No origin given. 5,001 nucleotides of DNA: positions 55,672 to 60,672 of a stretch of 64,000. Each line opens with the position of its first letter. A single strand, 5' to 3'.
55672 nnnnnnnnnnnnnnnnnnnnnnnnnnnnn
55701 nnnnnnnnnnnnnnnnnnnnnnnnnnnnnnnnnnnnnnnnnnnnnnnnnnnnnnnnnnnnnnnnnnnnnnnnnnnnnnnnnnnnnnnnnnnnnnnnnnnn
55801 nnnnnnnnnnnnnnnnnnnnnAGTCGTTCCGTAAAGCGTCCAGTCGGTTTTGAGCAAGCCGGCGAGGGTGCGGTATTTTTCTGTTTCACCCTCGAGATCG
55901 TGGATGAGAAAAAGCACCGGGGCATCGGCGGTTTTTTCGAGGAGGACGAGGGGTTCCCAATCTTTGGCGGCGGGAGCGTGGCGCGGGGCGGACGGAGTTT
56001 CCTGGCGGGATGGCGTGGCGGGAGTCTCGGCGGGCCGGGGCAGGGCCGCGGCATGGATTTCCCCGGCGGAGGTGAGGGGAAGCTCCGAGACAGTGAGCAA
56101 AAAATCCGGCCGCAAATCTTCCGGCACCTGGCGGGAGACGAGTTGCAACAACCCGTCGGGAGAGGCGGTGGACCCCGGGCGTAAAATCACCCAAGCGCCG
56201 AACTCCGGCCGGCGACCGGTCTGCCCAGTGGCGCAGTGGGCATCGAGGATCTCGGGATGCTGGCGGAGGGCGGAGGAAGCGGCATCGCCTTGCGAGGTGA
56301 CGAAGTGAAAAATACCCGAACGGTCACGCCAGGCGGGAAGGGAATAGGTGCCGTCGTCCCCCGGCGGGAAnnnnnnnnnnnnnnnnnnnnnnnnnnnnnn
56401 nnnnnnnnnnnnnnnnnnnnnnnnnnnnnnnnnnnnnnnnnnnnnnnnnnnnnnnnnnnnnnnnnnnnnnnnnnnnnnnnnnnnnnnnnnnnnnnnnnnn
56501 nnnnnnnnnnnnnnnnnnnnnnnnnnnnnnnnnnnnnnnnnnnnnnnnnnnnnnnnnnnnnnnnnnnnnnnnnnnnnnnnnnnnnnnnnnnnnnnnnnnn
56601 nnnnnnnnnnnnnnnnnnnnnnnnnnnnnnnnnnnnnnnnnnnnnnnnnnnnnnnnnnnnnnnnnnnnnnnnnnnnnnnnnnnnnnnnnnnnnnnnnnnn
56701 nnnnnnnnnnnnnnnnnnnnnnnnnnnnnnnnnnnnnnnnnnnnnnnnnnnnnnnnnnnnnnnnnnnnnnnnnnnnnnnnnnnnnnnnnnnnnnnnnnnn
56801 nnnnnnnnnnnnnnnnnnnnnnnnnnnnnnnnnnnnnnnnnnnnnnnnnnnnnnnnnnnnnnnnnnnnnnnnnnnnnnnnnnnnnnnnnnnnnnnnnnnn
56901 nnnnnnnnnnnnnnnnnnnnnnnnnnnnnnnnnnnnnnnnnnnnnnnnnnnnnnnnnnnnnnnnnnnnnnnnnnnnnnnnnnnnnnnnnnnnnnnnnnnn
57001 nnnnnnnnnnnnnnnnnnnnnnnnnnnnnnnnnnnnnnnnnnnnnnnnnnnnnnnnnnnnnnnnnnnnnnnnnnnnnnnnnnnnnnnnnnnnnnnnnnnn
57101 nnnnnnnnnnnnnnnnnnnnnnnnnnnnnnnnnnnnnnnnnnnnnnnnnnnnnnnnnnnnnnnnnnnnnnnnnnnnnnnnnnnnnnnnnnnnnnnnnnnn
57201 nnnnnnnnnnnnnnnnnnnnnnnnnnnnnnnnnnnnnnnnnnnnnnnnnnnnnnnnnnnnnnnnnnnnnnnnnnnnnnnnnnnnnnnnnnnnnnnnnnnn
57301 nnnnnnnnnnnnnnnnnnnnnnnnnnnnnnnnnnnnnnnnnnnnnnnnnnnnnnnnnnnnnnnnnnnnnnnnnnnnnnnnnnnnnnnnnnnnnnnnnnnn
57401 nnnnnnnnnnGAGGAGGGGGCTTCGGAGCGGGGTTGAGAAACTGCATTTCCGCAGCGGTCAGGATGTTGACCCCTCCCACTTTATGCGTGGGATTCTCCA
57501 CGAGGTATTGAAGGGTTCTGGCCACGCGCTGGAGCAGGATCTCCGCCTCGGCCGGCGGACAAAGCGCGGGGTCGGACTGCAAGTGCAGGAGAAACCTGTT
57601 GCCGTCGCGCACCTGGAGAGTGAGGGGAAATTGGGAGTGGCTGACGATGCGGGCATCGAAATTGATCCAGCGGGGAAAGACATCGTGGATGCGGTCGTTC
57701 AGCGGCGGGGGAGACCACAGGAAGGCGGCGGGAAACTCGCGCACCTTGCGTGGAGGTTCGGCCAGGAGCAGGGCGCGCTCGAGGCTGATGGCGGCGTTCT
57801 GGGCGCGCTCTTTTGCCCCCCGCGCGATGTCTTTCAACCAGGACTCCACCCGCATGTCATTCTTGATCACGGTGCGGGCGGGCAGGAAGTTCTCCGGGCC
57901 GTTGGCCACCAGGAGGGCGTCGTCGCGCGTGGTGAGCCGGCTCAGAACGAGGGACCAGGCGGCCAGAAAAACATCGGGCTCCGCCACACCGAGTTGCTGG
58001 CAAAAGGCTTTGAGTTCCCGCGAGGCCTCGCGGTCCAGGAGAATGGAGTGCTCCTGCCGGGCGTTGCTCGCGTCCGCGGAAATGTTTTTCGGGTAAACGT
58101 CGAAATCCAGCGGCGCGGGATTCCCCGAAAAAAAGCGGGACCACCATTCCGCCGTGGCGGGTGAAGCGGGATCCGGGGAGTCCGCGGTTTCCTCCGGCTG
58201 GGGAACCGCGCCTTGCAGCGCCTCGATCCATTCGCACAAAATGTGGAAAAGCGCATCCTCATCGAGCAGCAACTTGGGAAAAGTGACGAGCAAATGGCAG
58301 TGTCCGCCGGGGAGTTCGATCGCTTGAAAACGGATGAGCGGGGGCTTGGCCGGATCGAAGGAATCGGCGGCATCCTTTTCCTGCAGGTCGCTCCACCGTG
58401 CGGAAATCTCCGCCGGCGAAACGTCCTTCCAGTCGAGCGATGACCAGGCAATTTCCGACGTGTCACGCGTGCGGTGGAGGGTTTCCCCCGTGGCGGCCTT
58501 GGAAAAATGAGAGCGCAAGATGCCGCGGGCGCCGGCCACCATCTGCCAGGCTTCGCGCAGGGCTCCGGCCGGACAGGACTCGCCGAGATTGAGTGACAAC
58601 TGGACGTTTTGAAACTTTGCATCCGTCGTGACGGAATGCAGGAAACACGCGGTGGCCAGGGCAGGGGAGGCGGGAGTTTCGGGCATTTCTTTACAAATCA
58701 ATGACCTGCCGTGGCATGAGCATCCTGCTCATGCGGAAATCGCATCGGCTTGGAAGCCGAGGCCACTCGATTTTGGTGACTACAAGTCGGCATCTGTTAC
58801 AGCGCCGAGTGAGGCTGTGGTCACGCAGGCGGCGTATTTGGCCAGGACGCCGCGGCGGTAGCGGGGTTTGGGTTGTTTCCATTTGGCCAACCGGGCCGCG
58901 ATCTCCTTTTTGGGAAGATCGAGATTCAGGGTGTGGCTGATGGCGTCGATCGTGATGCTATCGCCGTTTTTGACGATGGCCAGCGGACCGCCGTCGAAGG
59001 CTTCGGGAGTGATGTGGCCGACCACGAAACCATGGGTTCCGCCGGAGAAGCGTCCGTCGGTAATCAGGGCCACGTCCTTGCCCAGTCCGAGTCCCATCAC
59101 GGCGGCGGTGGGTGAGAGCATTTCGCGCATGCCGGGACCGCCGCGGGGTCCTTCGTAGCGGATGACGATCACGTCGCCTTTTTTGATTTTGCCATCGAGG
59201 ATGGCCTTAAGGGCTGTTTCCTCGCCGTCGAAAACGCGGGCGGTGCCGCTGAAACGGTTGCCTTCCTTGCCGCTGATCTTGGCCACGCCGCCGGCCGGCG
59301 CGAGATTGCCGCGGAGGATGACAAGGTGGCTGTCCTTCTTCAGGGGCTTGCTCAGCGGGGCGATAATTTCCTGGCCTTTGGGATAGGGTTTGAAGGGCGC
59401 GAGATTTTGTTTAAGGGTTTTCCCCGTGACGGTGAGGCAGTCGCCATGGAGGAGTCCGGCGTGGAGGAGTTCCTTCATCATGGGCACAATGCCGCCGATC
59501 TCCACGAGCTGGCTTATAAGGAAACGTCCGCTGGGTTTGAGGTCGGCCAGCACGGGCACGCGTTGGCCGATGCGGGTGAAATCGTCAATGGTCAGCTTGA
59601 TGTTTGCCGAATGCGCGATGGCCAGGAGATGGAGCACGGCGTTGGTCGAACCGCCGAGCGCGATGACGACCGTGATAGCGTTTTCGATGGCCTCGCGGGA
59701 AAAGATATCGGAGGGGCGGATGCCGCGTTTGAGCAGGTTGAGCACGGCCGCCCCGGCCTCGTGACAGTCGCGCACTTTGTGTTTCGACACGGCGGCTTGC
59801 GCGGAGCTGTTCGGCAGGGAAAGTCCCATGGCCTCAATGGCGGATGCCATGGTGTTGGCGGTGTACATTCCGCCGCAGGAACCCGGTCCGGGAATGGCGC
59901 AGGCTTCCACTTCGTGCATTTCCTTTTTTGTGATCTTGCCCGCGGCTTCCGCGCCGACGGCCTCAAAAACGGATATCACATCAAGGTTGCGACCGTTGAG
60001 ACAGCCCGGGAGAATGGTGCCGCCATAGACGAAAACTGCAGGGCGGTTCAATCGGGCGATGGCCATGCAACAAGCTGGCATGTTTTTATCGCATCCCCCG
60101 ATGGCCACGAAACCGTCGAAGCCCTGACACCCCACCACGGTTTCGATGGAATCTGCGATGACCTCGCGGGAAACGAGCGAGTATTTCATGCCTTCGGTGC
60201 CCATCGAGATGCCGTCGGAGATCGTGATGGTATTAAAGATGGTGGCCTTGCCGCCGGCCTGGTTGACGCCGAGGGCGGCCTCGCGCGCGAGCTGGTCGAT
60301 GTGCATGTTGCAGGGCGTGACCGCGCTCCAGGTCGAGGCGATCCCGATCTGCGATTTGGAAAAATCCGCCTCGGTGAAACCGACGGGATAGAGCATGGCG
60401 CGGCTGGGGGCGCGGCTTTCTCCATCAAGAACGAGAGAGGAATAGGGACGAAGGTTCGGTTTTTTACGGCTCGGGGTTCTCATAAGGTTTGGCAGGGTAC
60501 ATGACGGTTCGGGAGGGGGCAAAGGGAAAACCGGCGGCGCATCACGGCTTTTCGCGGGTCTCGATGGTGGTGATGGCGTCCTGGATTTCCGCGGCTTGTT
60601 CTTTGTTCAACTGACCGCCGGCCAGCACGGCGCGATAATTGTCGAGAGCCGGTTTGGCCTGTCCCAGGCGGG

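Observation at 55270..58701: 'Dead' NRPS module: C-A-TE architecture without a carrier domain and with catalytic motifs replaced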

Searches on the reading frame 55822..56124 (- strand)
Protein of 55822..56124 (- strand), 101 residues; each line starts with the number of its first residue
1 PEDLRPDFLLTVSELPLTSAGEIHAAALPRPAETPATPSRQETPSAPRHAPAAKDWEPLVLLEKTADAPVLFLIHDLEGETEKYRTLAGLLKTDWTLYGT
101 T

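Call 62: search_protein_families(library=pfam, proteins=[window:55822-56124:-], max_evalue=10)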
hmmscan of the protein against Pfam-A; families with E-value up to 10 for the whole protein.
window:55822-56124:- (101 aa): 0 families

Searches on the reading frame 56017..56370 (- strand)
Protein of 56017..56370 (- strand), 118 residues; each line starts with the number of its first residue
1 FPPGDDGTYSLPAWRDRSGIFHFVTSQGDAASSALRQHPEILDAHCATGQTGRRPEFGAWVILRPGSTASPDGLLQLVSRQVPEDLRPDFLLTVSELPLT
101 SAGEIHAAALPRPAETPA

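Call 62: search_protein_families(library=pfam, proteins=[window:56017-56370:-], max_evalue=10)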
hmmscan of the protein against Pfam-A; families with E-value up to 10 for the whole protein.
window:56017-56370:- (118 aa): 1 family
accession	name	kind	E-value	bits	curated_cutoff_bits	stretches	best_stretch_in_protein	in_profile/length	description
PF13193.12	AMP-binding_C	-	0.0009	20.6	24.5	1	33-103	4-75/76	AMP-binding enzyme C-terminal domain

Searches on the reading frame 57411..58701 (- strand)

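Call 62: search_protein_families(library=pfam, proteins=[window:57411-58701:-], max_evalue=10)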
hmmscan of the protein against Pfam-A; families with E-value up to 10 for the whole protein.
window:57411-58701:- (430 aa): 1 family
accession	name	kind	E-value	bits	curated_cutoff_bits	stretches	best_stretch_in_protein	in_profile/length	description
PF00668.25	Condensation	-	5.5e-20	71.9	30.6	3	18-141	14-137/456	Condensation domain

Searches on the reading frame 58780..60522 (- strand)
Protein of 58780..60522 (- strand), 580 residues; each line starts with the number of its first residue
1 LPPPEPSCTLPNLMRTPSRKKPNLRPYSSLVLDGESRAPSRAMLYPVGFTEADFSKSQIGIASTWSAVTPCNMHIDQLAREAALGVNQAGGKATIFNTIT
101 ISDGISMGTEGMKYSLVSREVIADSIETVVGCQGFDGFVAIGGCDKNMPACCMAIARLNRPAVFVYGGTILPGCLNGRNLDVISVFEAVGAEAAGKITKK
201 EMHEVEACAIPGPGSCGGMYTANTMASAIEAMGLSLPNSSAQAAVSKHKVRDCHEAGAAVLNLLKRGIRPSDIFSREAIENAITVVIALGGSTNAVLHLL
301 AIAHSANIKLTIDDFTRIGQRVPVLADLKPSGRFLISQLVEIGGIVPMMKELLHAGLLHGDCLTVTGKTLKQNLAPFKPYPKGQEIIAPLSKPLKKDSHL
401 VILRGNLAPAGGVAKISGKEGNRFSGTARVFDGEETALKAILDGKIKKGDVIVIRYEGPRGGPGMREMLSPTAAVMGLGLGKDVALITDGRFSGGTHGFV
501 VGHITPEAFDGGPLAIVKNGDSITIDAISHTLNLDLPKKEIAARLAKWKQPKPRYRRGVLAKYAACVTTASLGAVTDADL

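Call 5: search_protein_families(library=pfam, proteins=[window:58780-60522:-], max_evalue=0.01)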
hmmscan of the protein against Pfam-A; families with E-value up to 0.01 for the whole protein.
window:58780-60522:- (580 aa): 2 families
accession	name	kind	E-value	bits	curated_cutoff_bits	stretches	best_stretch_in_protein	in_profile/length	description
PF00920.27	ILVD_EDD_N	-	6.1e-127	423.6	27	1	56-373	1-316/316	Dihydroxy-acid/6-phosphogluconate dehydratase N-terminal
PF24877.1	ILV_EDD_C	-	1.3e-74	250.2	27.7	1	385-574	1-191/191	Dihydroxy-acid/6-phosphogluconate dehydratase C-terminal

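Call 6: search_protein_families(library=ncbifam, proteins=[window:58780-60522:-], max_evalue=0.01)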
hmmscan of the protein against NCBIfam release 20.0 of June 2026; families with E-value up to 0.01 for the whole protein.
window:58780-60522:- (580 aa): 8 families
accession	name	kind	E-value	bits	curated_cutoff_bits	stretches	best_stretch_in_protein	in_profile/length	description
NF002068.0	PRK00911.1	subfamily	7.3e-247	820.3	644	1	26-578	5-557/559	dihydroxy-acid dehydratase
TIGR00110.1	ilvD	equivalog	3.7e-224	745.3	618.15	1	39-577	1-542/543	dihydroxy-acid dehydratase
NF009103.0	PRK12448.1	equivalog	1.7e-134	449.3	710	2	28-377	6-364/616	dihydroxy-acid dehydratase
NF004784.0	PRK06131.1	subfamily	1.7e-131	439.5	539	1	36-577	22-561/576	dihydroxy-acid dehydratase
NF009559.0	PRK13016.1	equivalog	1.1e-117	393.7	882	1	24-574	10-559/578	L-arabinonate dehydratase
NF009560.0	PRK13017.1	subfamily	2.5e-115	386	684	1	47-577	35-576/595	dihydroxy-acid dehydratase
TIGR03432.1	yjhG_yagF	hypoth_equivalog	2.3e-72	244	808.15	2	75-377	86-391/640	YjhG/YagF family D-xylonate dehydratase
TIGR01196.1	edd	equivalog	3.4e-71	240.3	708.25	1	66-570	78-593/601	phosphogluconate dehydratase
